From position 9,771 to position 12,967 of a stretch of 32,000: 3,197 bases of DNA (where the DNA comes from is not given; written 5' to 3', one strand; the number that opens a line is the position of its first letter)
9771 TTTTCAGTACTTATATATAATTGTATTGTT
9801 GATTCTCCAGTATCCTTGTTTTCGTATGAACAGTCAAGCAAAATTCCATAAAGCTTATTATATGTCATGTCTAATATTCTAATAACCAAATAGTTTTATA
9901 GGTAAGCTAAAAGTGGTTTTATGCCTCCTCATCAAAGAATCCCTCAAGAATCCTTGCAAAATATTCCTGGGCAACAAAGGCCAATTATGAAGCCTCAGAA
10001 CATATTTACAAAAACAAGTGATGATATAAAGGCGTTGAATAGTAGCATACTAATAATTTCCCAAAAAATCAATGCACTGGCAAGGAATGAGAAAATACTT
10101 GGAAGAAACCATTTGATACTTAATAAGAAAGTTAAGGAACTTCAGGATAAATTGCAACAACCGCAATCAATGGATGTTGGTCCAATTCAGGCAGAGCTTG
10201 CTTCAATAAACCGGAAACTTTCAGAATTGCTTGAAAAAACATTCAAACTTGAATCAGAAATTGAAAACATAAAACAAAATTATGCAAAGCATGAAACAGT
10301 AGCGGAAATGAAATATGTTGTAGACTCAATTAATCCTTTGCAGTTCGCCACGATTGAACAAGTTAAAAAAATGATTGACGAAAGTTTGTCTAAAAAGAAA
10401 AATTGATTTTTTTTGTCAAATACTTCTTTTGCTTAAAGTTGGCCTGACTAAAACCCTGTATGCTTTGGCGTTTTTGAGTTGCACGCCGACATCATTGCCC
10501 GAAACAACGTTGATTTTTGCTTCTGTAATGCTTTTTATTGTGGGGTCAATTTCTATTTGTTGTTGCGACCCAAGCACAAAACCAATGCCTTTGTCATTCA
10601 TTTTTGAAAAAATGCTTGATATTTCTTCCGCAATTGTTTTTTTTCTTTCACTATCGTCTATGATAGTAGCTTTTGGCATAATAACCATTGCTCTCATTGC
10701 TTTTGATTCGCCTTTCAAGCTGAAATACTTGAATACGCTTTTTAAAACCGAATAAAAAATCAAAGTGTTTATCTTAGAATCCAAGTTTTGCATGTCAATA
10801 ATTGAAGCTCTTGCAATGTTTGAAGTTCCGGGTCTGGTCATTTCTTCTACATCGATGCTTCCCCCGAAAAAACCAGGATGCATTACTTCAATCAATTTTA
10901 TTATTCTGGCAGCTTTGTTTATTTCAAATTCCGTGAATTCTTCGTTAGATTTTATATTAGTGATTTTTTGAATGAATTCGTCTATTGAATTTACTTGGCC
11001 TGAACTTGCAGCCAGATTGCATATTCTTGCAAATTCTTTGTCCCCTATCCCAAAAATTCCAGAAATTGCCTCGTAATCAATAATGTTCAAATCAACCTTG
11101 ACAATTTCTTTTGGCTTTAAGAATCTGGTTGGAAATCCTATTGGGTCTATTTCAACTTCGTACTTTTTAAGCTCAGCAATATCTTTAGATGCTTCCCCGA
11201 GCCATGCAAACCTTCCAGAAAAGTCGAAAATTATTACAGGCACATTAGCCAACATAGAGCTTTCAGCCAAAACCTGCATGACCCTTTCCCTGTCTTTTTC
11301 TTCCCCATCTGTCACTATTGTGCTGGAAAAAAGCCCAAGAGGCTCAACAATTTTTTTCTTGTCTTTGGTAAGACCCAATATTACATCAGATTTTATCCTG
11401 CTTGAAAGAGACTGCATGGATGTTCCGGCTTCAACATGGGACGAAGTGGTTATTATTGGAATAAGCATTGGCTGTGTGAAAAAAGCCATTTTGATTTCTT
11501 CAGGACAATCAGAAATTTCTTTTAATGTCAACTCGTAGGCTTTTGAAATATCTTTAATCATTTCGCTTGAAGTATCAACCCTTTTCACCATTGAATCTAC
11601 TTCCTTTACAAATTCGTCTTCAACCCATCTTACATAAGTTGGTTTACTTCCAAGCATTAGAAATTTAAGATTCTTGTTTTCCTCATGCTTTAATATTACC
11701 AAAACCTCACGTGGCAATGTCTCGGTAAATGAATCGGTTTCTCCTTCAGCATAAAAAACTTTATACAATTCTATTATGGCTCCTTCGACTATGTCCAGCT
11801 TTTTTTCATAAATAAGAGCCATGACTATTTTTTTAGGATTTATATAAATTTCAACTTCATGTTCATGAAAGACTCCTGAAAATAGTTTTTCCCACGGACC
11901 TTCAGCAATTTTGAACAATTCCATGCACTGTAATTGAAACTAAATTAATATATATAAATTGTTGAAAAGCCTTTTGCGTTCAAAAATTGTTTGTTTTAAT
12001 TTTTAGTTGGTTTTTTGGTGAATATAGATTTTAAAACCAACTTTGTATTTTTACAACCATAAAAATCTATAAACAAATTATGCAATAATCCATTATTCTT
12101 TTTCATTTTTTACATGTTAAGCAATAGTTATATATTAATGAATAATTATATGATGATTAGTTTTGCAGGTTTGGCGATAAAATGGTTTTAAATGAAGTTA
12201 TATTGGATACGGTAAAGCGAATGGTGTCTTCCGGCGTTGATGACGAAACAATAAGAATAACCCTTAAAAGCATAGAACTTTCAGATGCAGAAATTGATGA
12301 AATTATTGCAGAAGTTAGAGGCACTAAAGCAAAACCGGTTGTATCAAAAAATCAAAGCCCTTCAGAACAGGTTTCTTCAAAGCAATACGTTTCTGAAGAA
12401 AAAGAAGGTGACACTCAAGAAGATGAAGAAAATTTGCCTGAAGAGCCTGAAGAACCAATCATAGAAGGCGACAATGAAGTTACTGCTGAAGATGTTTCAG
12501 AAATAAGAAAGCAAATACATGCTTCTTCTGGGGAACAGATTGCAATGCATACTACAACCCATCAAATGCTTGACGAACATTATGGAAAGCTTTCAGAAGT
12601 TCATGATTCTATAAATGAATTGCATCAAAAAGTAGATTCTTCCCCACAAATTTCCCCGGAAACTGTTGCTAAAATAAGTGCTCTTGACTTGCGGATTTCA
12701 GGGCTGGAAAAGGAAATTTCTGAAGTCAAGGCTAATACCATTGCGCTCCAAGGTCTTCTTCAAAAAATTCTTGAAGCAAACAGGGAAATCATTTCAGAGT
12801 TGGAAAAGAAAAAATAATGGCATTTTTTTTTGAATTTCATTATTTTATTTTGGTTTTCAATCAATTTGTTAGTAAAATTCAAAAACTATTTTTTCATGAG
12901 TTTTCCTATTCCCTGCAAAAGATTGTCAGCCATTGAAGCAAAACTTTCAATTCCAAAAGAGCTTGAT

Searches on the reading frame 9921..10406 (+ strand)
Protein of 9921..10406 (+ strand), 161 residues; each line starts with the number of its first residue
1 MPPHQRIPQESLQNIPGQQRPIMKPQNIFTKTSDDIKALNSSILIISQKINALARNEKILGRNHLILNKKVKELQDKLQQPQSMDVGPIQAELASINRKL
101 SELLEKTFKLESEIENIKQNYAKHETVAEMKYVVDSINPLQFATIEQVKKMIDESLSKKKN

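Call 10: search_protein_families(library=pfam, proteins=[window:9921-10406:+], max_evalue=0.1)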
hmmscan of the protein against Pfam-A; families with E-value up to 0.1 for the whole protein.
window:9921-10406:+ (161 aa): 6 families
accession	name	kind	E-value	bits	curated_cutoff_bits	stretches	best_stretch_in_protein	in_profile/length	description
PF05531.17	NPV_P10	-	0.0035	18.3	29.8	0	23-83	1-63/75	Nucleopolyhedrovirus P10 protein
PF06009.19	Laminin_II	-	0.0046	17.4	33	0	92-142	4-55/138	Laminin Domain II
PF25541.1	TBCA_PH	-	0.0075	16.4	27.8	1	73-127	64-114/139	PH domain-containing proteins, TBCA domain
PF11488.14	Lge1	-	0.023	15.3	25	1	89-124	21-56/71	Transcriptional regulatory protein LGE1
PF10298.14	WhiA_N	-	0.024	15.1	23.4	1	89-125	29-65/86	WhiA N-terminal LAGLIDADG-like domain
PF18210.6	Knl1_RWD_C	-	0.084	13.4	27.8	0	90-148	3-64/151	Knl1 RWD C-terminal domain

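Call 19: search_protein_families(library=ncbifam, proteins=[window:9921-10406:+], max_evalue=0.1)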
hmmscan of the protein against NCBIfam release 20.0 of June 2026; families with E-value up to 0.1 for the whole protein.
window:9921-10406:+ (161 aa): 4 families
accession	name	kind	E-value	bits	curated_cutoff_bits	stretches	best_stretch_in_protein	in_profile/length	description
NF045487.1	ASRP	equivalog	0.0019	16.9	300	1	31-130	359-454/593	archaea-specific SMC-related protein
TIGR02169.1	SMC_prok_A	equivalog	0.0021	15.8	729.4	1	31-159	700-825/1165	chromosome segregation protein SMC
TIGR02168.1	SMC_prok_B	equivalog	0.0067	14.2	567.35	1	23-156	284-416/1181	chromosome segregation protein SMC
NF010759.0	PRK14162.1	equivalog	0.021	14.5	176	1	70-134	25-88/194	nucleotide exchange factor GrpE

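Call 44: search_protein_families(library=phrogs, proteins=[window:9921-10406:+], max_evalue=0.1)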
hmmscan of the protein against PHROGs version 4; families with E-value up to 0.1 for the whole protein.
window:9921-10406:+ (161 aa): 4 families
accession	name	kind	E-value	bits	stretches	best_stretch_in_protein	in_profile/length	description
phrog_34640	-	unknown function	0.022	16.4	1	89-139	28-79/80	-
phrog_1103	-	unknown function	0.073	14.2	1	76-122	4-49/80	-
phrog_25886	-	unknown function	0.077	14.1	0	89-139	40-91/110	-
phrog_15500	-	unknown function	0.095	13.3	0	91-127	18-54/257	-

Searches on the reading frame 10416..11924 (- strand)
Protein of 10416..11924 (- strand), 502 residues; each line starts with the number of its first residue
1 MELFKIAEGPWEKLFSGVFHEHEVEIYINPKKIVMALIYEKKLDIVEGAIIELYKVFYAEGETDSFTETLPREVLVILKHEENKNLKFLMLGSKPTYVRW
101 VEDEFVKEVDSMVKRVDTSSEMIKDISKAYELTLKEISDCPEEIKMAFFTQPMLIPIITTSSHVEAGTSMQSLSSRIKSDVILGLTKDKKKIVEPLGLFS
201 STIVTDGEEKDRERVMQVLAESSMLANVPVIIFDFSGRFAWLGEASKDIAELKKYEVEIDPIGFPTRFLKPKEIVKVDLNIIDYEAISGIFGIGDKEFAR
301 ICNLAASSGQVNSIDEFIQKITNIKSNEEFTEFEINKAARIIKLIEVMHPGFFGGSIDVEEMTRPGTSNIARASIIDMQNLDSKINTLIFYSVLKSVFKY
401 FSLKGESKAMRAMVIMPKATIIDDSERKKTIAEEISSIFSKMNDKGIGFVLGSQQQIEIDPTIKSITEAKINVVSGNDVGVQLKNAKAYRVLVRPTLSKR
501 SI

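Call 10: search_protein_families(library=pfam, proteins=[window:10416-11924:-], max_evalue=0.1)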
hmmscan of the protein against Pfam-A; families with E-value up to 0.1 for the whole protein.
window:10416-11924:- (502 aa): 1 family
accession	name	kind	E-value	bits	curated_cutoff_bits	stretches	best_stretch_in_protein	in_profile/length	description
PF24611.2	Spectrin_Anc-1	-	0.012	16.4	33.2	0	103-147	14-58/115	Nuclear anchorage protein 1, spectrin-like repeat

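Call 19: search_protein_families(library=ncbifam, proteins=[window:10416-11924:-], max_evalue=0.1)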
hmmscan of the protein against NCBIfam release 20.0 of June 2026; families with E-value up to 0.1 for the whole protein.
window:10416-11924:- (502 aa): 0 families

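Call 43: search_solved_structures(query=window:10416-11924:-, max_evalue=10)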
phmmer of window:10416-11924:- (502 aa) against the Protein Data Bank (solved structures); distinct sequences matched with E-value up to 10: 3.
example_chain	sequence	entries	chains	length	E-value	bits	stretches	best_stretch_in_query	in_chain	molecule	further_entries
6bxf_A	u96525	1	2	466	0.38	12.9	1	94-204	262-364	Chimera protein of Integrin beta-3 and Integrin alpha-L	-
6bxb_A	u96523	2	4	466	0.38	12.9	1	94-204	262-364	Chimera protein of Integrin beta-3 and Integrin alpha-L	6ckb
6bxj_A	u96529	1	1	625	0.66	12.1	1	94-204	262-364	Chimera protein of Integrin beta-3 and Integrin alpha-L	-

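Call 44: search_protein_families(library=phrogs, proteins=[window:10416-11924:-], max_evalue=0.1)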
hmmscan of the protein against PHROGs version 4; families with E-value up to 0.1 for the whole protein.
window:10416-11924:- (502 aa): 1 family
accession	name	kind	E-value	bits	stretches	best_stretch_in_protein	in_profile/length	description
phrog_8012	-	unknown function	0.0056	17.8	1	49-95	29-75/87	-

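Call 63: find_homologous_proteins(query=window:10416-11924:-, max_evalue=0.001)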
Query window:10416-11924:- (502 aa): 78 proteins with E <= 0.001 among 8000 candidates.
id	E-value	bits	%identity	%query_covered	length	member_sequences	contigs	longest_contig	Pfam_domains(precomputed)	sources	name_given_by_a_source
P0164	0.0e+0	1077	100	100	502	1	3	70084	-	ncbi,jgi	jgi:hypothetical protein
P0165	3.3e-283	958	88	100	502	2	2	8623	-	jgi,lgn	jgi:hypothetical protein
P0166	2.9e-199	681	60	99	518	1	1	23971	-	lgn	-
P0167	4.3e-194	664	59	99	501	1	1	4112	-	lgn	-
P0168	6.6e-180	617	54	99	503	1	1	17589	-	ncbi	-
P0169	1.5e-179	616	54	100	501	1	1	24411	-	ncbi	-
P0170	1.4e-173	596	54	99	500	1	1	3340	-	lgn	-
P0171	2.5e-173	595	50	100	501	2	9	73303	-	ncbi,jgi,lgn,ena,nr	ncbi:MAG TPA: hypothetical protein VJH23_00160 [archaeon]|nr:hypothetical protein [archaeon]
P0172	1.1e-172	593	51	99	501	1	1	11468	-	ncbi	-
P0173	1.1e-172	593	55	95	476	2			-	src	-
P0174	2.0e-171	589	51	99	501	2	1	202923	-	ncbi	-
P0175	2.2e-171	589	53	99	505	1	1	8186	-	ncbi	-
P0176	4.3e-171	588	53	100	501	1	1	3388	-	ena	-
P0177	1.8e-170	586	52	99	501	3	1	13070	-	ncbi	ncbi:MAG: hypothetical protein QXI10_01220 [Candidatus Diapherotrites archaeon]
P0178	1.0e-168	580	51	99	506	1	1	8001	-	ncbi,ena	-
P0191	1.4e-157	543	50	99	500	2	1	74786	PF01935.24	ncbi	-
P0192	1.6e-156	540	47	99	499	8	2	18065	PF01935.24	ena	-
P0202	8.2e-136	472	45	100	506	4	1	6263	PF01935.24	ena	-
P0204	9.4e-131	455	43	99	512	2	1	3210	PF01935.24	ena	-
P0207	7.1e-125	436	42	99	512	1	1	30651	PF01935.24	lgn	-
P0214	6.3e-118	413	39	99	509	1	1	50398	PF01935.24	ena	-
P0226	6.8e-107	376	38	100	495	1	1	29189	PF01935.24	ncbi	-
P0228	1.6e-102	362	35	99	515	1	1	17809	PF01935.24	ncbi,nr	ncbi:MAG: hypothetical protein Q7R70_06560 [Candidatus Diapherotrites archaeon]|nr:hypothetical prot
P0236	1.7e-87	312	35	99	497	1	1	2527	PF01935.24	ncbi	-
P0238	9.8e-80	287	31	100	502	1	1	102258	PF01935.24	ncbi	-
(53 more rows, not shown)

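Call 74: search_protein_families(library=pfam, alignment_id=A5, max_evalue=0.01)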
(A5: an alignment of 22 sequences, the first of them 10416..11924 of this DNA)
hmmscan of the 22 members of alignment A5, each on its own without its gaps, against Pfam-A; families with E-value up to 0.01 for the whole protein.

A. member 1, window:10416-11924:- (502 aa): 0 families

B. families by the number of members that match (of 22 scanned): 2 families
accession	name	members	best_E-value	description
PF01935.23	DUF87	13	6.3e-09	Helicase HerA, central domain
PF24471.1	KH_DEAH11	1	0.00027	DEAH11-like, KH-domain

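Call 75: search_solved_structures(query=A5, max_evalue=1, show_alignments=1)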
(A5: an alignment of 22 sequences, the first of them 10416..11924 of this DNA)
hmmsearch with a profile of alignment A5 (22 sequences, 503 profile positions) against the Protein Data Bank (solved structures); distinct sequences matched with E-value up to 1: 7.
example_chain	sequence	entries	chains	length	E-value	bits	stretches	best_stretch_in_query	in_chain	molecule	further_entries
4d2i_A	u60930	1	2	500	0.0011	20.8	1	348-477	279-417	HERA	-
8wiv_A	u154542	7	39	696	0.0072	18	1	357-472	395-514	Helicase HerA central domain-containing protein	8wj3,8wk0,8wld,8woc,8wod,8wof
9k6o_A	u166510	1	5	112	0.0083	17.8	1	286-333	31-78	C5-Zn1-HEHE-1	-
5b04_C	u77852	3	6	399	0.059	15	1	298-365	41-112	Probable translation initiation factor eIF-2B subunit beta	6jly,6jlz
11kk_A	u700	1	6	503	0.19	13.3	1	358-468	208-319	HerA like helicase YjgR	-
9x1l_A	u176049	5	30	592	0.3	12.7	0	411-478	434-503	DNA helicase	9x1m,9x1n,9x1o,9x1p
7f6d_B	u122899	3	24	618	0.35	12.5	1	373-480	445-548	HerA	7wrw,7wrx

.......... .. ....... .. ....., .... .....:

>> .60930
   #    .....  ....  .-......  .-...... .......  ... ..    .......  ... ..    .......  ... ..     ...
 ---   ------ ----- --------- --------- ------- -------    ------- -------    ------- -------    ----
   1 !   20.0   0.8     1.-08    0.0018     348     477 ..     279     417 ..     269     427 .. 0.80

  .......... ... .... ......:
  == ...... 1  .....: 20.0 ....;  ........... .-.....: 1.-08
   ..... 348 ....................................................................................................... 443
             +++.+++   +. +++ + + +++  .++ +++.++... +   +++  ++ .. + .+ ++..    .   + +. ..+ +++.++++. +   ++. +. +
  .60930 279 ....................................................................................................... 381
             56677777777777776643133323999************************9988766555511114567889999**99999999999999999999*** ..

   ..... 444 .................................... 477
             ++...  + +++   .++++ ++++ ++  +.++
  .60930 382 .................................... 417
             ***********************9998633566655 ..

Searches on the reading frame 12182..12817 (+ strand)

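Call 10: search_protein_families(library=pfam, proteins=[window:12182-12817:+], max_evalue=0.1)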
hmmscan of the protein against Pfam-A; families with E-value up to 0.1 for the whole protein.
window:12182-12817:+ (211 aa): 4 families
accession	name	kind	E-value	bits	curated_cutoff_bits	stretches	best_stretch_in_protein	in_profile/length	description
PF10046.14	BLOC1_2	-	0.017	15.9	33.4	0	160-203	31-74/96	Biogenesis of lysosome-related organelles complex-1 subunit 2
PF23991.1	DUF7310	-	0.02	15.8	40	1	162-203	29-70/83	Coiled-coil region of unknown function (DUF7310)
PF00464.25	SHMT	-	0.067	12.2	27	0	3-60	312-369/399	Serine hydroxymethyltransferase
PF04136.21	COG3_N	-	0.087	13.2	27.9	0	100-146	22-67/147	Conserved oligomeric Golgi complex subunit 3, N-terminal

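Call 19: search_protein_families(library=ncbifam, proteins=[window:12182-12817:+], max_evalue=0.1)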
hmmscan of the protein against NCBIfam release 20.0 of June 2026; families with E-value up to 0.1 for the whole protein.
window:12182-12817:+ (211 aa): 1 family
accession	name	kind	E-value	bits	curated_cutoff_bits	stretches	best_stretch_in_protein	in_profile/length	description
NF006544.0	PRK09039.1-3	equivalog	0.0049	16.5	362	1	105-185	79-159/343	peptidoglycan -binding protein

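Call 44: search_protein_families(library=phrogs, proteins=[window:12182-12817:+], max_evalue=0.1)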
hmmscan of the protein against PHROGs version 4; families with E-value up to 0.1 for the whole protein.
window:12182-12817:+ (211 aa): 3 families
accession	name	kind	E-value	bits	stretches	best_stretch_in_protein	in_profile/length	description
phrog_3636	-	DNA, RNA and nucleotide metabolism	0.013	16.7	1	124-208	39-111/149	DNA binding protein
phrog_1219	-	tail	0.033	14.9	1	126-200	80-154/233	tail needle protein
phrog_16191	-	unknown function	0.063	13.3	1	49-137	283-368/390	-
